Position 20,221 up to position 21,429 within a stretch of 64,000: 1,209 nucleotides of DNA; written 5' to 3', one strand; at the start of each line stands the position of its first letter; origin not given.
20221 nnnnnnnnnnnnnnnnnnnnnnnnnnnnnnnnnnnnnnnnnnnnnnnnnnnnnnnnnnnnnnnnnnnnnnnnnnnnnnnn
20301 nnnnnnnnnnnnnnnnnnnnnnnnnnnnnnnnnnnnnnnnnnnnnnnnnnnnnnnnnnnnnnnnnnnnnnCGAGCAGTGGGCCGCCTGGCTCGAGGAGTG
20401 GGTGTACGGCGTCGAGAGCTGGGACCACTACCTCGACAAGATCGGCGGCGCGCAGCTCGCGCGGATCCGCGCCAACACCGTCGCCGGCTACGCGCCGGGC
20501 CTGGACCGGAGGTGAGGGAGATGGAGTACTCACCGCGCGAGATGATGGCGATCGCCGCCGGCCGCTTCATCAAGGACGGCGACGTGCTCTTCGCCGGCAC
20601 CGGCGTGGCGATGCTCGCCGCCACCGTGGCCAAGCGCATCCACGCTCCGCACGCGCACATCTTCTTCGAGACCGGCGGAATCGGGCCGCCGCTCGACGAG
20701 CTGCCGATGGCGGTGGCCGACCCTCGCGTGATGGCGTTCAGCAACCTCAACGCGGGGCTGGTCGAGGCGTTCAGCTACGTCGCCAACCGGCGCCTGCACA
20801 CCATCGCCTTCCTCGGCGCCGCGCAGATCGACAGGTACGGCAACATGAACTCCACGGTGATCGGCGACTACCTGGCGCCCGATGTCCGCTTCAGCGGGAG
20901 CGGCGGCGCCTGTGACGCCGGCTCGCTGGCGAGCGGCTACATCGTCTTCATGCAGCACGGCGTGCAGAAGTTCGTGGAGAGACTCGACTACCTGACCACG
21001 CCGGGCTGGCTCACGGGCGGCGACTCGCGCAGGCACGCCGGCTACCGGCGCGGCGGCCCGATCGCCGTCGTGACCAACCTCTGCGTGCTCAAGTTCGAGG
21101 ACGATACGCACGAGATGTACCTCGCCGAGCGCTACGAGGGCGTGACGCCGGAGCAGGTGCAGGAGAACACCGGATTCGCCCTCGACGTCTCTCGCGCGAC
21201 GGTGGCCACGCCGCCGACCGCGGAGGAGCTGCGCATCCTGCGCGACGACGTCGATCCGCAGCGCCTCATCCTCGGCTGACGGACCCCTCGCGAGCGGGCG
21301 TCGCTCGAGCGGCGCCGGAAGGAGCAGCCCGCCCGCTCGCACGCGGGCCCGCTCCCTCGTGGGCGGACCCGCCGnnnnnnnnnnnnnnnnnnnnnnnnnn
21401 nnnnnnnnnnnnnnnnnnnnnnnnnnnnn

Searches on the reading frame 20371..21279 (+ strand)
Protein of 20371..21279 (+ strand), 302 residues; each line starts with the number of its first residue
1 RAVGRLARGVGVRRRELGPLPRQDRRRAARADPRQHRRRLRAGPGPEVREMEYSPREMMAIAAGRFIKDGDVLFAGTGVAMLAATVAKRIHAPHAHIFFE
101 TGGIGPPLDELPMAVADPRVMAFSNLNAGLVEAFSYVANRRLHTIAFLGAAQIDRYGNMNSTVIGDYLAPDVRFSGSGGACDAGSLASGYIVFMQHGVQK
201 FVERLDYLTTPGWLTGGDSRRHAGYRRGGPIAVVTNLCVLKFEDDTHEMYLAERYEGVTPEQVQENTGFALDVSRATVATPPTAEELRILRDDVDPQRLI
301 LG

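Call 46: search_protein_families(library=pfam, proteins=[window:20371-21279:+], max_evalue=0.00001)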
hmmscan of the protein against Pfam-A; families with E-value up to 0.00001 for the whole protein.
window:20371-21279:+ (302 aa): 1 family
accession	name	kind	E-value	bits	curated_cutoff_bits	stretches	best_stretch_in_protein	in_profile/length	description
PF01144.29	CoA_trans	-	7e-28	97.9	23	1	57-266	2-217/217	Coenzyme A transferase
